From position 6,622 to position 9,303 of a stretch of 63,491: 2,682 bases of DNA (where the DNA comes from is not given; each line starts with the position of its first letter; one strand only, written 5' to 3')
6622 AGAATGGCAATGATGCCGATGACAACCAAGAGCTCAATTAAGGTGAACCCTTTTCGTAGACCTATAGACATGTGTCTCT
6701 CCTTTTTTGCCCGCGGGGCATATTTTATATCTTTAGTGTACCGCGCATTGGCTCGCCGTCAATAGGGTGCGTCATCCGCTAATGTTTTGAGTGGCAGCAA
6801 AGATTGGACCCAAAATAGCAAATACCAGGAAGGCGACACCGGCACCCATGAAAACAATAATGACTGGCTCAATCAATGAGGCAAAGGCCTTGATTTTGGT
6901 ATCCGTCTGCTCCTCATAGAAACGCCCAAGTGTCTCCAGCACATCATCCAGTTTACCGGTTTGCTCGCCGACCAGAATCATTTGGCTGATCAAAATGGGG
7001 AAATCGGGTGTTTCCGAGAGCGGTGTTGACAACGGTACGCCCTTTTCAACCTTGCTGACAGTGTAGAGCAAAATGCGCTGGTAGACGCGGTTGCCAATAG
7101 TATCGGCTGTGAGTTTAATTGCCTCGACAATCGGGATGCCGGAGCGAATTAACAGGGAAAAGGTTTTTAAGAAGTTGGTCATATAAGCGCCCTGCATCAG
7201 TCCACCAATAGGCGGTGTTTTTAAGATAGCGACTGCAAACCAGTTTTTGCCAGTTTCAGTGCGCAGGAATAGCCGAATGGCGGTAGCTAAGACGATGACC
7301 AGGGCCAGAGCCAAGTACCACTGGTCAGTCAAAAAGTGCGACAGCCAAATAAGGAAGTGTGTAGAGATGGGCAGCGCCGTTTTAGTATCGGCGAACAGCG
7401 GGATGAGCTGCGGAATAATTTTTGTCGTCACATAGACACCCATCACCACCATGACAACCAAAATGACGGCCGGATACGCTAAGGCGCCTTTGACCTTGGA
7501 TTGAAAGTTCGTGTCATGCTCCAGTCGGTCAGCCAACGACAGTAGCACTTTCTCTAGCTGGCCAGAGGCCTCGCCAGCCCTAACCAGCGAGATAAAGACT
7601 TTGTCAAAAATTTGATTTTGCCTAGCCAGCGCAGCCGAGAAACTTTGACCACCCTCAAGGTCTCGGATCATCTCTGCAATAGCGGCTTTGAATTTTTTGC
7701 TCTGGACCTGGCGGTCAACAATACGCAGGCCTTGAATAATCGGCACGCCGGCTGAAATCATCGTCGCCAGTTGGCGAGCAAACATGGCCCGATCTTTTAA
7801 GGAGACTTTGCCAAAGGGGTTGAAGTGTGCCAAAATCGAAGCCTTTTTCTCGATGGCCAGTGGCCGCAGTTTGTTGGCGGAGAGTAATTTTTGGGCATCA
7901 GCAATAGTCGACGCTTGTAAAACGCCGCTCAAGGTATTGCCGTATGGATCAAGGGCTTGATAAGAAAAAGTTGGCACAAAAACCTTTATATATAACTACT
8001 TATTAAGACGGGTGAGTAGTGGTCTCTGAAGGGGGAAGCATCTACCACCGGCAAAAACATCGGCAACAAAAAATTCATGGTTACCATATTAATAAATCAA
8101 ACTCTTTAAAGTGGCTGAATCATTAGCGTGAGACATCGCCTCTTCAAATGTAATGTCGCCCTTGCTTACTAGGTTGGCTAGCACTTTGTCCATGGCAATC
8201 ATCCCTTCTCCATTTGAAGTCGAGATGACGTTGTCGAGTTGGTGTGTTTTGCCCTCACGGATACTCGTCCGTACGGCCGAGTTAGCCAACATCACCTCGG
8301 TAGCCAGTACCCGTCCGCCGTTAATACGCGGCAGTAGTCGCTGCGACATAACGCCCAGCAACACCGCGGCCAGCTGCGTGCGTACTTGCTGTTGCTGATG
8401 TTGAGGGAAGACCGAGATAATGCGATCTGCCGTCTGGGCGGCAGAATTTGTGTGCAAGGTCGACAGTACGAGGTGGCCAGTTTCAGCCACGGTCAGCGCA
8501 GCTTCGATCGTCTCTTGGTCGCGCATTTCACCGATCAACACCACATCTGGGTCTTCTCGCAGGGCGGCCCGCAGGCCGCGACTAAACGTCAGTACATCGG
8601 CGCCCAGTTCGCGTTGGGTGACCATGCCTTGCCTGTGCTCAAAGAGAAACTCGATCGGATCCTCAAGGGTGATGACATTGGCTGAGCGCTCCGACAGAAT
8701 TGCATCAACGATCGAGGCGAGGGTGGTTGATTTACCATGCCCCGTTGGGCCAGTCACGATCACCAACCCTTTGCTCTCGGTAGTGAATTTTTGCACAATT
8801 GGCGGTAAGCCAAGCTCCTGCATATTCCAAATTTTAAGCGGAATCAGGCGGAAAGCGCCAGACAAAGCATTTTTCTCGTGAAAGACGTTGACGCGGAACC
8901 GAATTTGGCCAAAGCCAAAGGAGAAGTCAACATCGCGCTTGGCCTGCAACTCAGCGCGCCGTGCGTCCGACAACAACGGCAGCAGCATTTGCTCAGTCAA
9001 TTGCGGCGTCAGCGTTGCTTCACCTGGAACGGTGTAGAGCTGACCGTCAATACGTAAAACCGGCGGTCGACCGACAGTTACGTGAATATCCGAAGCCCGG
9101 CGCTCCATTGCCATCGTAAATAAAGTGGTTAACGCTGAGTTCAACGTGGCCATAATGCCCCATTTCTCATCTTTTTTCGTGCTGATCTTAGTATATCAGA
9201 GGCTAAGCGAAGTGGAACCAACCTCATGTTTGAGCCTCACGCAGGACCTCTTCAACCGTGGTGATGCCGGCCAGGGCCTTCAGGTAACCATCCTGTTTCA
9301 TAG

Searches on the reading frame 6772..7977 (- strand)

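Call 55: search_protein_families(library=pfam, max_evalue=0.00001, proteins=[window:6772-7977:-])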
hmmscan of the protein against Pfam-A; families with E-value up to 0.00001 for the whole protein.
window:6772-7977:- (401 aa): 1 family
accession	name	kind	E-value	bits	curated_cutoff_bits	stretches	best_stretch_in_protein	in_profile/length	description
PF00482.28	T2SSF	-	2.3e-63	212.2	25.2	2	66-189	1-125/125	Type II secretion system (T2SS), protein F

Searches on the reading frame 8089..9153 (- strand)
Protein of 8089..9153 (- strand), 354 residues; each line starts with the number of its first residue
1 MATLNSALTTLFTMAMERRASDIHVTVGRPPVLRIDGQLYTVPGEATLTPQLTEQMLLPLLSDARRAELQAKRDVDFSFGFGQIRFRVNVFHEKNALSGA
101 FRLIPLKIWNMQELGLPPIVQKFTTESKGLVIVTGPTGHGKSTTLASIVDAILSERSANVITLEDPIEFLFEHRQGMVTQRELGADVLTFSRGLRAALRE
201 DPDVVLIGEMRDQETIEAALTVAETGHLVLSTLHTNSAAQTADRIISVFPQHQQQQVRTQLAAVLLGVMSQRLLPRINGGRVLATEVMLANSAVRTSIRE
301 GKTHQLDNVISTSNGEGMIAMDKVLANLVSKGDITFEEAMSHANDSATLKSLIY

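Call 55: search_protein_families(library=pfam, max_evalue=0.00001, proteins=[window:8089-9153:-])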
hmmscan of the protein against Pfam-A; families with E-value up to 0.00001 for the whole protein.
window:8089-9153:- (354 aa): 1 family
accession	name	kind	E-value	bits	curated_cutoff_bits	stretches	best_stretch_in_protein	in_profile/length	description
PF00437.27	T2SSE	-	4e-48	164.4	24.9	1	4-276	8-280/370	Type II/IV secretion system protein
